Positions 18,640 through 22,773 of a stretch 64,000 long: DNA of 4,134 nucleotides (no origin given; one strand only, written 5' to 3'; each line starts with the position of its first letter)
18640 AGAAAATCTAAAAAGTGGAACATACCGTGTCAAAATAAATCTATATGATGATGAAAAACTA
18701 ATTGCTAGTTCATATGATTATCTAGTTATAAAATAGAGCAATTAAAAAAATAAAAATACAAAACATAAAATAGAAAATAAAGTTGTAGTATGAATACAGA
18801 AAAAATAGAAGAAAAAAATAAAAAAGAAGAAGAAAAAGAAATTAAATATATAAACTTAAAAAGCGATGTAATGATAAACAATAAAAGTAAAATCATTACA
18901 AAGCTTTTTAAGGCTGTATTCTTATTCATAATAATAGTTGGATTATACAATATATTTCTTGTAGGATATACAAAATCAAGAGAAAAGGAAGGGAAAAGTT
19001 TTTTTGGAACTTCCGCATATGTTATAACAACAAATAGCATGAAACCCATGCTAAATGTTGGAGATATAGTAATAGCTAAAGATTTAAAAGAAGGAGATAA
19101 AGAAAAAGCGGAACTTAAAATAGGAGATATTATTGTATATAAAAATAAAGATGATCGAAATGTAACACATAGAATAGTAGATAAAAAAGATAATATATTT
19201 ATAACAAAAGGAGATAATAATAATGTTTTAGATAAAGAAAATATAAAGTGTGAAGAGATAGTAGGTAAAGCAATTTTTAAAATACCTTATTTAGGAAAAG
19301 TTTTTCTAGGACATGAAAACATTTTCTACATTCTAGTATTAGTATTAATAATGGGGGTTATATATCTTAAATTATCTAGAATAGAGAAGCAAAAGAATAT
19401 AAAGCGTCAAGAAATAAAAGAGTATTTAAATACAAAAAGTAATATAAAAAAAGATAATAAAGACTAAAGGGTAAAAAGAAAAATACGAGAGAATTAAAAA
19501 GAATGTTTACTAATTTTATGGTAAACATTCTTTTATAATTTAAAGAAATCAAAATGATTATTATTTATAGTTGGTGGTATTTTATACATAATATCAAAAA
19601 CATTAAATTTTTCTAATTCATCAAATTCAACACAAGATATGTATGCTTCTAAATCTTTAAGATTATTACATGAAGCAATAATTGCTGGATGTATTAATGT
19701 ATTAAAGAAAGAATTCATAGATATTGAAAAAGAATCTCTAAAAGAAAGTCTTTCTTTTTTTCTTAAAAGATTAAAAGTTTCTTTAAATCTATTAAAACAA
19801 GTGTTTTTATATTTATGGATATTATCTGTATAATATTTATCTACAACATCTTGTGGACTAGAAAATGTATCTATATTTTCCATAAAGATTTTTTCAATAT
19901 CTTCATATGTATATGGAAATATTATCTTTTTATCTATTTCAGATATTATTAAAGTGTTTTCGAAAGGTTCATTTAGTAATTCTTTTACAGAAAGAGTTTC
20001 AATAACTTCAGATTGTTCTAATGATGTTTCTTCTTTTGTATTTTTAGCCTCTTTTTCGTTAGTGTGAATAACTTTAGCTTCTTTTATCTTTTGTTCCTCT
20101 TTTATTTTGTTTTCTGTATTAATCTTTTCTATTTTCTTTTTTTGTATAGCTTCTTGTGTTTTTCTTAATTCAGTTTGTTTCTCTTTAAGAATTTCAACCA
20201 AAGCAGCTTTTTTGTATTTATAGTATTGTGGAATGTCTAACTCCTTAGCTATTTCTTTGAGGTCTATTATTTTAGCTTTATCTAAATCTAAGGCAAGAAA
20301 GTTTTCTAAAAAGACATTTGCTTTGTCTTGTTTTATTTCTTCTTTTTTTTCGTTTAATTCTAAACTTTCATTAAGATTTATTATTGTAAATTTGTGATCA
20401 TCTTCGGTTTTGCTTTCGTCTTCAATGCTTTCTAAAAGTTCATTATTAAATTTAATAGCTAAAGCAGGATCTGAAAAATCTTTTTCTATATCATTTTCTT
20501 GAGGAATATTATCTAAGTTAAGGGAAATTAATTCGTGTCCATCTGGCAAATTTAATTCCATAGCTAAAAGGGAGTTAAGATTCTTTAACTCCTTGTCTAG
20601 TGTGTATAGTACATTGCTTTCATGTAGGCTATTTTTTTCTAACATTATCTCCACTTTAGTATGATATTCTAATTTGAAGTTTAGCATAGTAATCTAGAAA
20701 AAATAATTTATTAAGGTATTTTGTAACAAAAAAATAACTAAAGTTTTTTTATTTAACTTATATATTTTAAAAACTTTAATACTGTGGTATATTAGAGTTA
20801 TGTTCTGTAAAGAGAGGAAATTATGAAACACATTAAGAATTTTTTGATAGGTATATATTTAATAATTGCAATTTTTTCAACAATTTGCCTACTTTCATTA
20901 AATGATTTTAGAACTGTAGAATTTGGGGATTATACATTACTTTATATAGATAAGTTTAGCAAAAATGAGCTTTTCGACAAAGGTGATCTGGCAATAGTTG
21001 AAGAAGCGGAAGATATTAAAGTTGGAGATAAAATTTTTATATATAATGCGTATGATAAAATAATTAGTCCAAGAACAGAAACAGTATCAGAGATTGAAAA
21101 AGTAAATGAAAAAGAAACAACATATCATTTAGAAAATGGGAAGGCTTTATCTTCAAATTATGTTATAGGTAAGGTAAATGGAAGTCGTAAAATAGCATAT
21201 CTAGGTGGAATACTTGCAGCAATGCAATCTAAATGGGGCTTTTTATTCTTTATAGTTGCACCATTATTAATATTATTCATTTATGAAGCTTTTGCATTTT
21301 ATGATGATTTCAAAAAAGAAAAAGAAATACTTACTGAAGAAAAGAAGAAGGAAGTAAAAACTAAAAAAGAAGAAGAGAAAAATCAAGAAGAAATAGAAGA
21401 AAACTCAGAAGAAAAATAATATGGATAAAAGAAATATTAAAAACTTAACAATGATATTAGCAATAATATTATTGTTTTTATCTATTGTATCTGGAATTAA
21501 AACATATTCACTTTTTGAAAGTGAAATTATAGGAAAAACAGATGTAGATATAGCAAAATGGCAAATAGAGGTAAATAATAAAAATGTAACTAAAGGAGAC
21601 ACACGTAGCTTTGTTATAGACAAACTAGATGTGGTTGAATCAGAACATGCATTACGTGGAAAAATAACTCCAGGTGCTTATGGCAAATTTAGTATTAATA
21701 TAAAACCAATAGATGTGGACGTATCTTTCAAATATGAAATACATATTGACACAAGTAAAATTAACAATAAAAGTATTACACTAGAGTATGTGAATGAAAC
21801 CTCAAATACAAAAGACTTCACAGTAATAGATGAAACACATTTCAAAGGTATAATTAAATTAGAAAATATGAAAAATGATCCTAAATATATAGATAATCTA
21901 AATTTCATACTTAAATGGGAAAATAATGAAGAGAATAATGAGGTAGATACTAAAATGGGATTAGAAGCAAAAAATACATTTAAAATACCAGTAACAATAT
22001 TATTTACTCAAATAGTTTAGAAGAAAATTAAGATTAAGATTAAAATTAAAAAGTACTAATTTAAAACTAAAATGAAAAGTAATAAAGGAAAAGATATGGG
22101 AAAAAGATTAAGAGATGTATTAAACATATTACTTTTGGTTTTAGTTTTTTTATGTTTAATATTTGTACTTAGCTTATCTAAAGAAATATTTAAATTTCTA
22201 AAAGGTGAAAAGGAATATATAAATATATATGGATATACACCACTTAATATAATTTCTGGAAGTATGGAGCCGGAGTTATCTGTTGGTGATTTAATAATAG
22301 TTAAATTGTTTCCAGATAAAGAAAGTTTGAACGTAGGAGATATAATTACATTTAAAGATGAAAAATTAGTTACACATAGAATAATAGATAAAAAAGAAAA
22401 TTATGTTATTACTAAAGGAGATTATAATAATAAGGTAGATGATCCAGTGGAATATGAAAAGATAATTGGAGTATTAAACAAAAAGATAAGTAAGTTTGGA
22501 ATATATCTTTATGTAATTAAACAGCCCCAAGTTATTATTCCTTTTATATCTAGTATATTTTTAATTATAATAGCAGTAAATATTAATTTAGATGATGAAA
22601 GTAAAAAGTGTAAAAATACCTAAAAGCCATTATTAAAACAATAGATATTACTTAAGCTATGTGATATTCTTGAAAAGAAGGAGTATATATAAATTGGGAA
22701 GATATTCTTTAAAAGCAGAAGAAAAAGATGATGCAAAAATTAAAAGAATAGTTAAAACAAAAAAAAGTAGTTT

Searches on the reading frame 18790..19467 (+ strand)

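Call 5: search_protein_families(library=pfam, proteins=[window:18790-19467:+], max_evalue=0.01)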
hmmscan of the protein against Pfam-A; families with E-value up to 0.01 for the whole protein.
window:18790-19467:+ (225 aa): 3 families
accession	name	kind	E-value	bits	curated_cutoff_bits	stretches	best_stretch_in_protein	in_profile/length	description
PF10502.14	Peptidase_S26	-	0.00046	20.6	22.9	1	72-125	21-73/168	Signal peptidase, peptidase S26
PF00717.28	Peptidase_S24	-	0.0018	18.4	23.3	1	76-161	37-115/116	Peptidase S24-like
PF06682.17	SARAF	-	0.0054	16.9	30.8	0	3-67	126-191/333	SOCE-associated regulatory factor of calcium homoeostasis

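Call 9: search_protein_families(library=ncbifam, proteins=[window:18790-19467:+], max_evalue=0.01)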
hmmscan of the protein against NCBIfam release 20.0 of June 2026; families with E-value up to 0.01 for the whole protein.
window:18790-19467:+ (225 aa): 4 families
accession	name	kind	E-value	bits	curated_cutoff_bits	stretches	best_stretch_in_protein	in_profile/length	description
TIGR02228.1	sigpep_I_arch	equivalog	1.1e-25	90.4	51.85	1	40-195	3-153/158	signal peptidase I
NF046067.1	SigPepSipWBacil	equivalog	3.3e-21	75.7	190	1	35-216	3-181/189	signal peptidase I SipW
TIGR02227.1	sigpep_I_bact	equivalog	5.5e-08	32.9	47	1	72-143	18-88/162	signal peptidase I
NF007107.1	PRK09556.1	equivalog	0.0059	15.6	497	0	165-209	418-462/469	hexose-6-phosphate:phosphate antiporter UhpT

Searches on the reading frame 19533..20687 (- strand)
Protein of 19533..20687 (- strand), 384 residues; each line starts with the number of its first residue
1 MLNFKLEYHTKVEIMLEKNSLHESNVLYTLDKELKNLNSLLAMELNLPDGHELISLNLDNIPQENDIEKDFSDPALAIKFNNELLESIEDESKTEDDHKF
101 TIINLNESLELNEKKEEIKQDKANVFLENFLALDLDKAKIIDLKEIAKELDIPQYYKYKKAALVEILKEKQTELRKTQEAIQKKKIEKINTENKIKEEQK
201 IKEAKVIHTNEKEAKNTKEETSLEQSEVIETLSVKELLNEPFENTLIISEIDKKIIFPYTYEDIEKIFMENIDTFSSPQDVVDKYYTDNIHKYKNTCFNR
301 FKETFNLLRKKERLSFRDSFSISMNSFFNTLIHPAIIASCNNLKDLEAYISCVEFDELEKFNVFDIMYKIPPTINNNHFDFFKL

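Call 5: search_protein_families(library=pfam, proteins=[window:19533-20687:-], max_evalue=0.01)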
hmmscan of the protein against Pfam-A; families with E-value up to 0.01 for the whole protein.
window:19533-20687:- (384 aa): 2 families
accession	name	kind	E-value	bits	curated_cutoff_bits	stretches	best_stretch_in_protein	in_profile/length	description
PF07498.18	Rho_N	-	1.6e-05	25.2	24.9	1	134-171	1-38/43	Rho termination factor, N-terminal domain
PF12949.13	HeH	-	0.0052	16.9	28.9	0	135-169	1-35/35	HeH/LEM domain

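Call 87: search_protein_families(library=padloc, proteins=[window:19536-20687:-], max_evalue=0.01)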
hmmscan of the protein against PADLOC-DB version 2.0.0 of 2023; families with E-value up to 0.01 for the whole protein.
window:19536-20687:- (384 aa): 0 families

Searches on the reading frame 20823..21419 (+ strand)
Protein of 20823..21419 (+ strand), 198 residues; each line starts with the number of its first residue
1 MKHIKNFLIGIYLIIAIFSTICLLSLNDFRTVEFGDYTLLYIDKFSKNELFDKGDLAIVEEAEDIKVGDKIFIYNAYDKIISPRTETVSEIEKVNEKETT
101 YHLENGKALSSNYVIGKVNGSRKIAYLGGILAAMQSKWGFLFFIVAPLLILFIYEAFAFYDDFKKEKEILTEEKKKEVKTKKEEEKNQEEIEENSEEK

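Call 5: search_protein_families(library=pfam, proteins=[window:20823-21419:+], max_evalue=0.01)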
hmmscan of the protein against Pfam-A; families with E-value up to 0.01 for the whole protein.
window:20823-21419:+ (198 aa): 0 families

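Call 9: search_protein_families(library=ncbifam, proteins=[window:20823-21419:+], max_evalue=0.01)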
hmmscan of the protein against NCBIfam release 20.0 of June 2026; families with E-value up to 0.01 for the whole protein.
window:20823-21419:+ (198 aa): 2 families
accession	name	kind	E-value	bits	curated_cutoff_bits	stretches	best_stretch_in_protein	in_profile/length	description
NF046067.1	SigPepSipWBacil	equivalog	2.6e-06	27.1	190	1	37-183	38-186/189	signal peptidase I SipW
TIGR00893.1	2A0114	subfamily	0.00027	20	395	1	132-190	141-199/399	D-galactonate transporter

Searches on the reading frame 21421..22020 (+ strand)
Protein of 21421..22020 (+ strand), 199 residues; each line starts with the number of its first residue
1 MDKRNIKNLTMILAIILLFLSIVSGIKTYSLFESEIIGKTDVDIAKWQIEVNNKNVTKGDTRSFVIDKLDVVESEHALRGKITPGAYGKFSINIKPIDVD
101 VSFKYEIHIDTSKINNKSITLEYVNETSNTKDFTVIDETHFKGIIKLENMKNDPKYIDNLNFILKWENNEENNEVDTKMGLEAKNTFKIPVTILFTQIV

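Call 9: search_protein_families(library=ncbifam, proteins=[window:21421-22020:+], max_evalue=0.01)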
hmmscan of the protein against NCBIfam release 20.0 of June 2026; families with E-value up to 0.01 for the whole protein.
window:21421-22020:+ (199 aa): 0 families

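Call 24: search_protein_families(library=pfam, proteins=[window:21421-22020:+], max_evalue=0.01)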
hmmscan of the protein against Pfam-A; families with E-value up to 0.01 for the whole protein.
window:21421-22020:+ (199 aa): 0 families

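Call 49: search_solved_structures(query=A5, max_evalue=10)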
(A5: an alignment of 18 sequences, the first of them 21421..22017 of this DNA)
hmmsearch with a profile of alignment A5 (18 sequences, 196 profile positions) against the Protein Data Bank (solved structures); distinct sequences matched with E-value up to 10: 0.

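Call 51: search_protein_families(library=pfam, alignment_id=A5, max_evalue=1)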
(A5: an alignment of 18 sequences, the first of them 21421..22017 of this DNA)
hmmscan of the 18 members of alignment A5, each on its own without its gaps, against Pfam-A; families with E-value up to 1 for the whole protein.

A. member 1, window:21421-22017:+ (199 aa): 1 family
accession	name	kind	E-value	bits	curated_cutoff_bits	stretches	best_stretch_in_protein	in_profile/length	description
PF10798.13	YmgB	-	0.06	13.7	22.3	0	33-56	2-25/59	Biofilm development protein YmgB/AriR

B. families by the number of members that match (of 18 scanned): 22 families
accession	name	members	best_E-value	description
PF06161.16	DUF975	2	0.011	Protein of unknown function (DUF975)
PF16427.10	DUF5024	2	0.022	Domain of unknown function (DUF5024)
PF13624.11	SurA_N_3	2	0.1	SurA-like N-terminal domain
PF22544.2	HYDIN_VesB_CFA65-like_Ig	1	0.0025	HYDIN/CFA65/VesB-like, Ig-like domain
PF07610.17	DUF1573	1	0.0038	Protein of unknown function (DUF1573)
PF25266.1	DUF7865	1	0.0071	Domain of unknown function (DUF7865)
PF01103.29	Omp85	1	0.0072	Omp85 superfamily domain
PF17158.10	MASE4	1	0.0072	Membrane-associated sensor, integral membrane domain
PF08877.16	MepB-like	1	0.0075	MepB-like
PF09345.15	SiaC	1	0.019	SiaC family regulatory phosphoprotein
PF10633.15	NPCBM_assoc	1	0.019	NPCBM-associated, NEW3 domain of alpha-galactosidase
PF16341.10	DUF4971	1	0.041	Domain of unknown function (DUF4971)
PF05255.16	UPF0220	1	0.045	Uncharacterised protein family (UPF0220)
PF10798.13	YmgB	1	0.06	Biofilm development protein YmgB/AriR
PF13567.11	DUF4131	1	0.071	Domain of unknown function (DUF4131)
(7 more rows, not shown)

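Call 88: search_protein_families(library=phrogs, proteins=[window:21421-22017:+], max_evalue=0.001)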
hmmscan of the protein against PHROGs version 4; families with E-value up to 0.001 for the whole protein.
window:21421-22017:+ (199 aa): 0 families

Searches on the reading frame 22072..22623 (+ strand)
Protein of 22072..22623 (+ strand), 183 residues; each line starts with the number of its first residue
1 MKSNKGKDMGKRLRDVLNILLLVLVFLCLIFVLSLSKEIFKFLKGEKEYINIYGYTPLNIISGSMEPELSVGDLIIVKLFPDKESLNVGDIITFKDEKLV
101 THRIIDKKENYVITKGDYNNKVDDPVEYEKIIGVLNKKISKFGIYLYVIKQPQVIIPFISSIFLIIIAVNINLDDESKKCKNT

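Call 9: search_protein_families(library=ncbifam, proteins=[window:22072-22623:+], max_evalue=0.01)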
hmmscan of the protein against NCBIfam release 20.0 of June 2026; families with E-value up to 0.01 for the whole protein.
window:22072-22623:+ (183 aa): 4 families
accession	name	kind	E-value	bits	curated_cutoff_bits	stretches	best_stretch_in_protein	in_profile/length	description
TIGR02228.1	sigpep_I_arch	equivalog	1.6e-23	83.3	51.85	1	16-168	6-152/158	signal peptidase I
NF046067.1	SigPepSipWBacil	equivalog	1.4e-19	70.4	190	1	20-137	7-127/189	signal peptidase I SipW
TIGR02227.1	sigpep_I_bact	equivalog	2.5e-07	30.7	47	1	50-127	15-97/162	signal peptidase I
NF008114.0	PRK10861.1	equivalog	0.0095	15.3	277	0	53-80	80-107/324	signal peptidase I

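Call 24: search_protein_families(library=pfam, proteins=[window:22072-22623:+], max_evalue=0.01)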
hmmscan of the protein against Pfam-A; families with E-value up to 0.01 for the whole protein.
window:22072-22623:+ (183 aa): 2 families
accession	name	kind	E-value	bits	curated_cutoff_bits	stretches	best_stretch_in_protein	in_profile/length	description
PF10502.14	Peptidase_S26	-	1.4e-05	25.5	22.9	1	53-112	21-74/168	Signal peptidase, peptidase S26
PF00717.28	Peptidase_S24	-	0.004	17.3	23.3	1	58-112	38-89/116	Peptidase S24-like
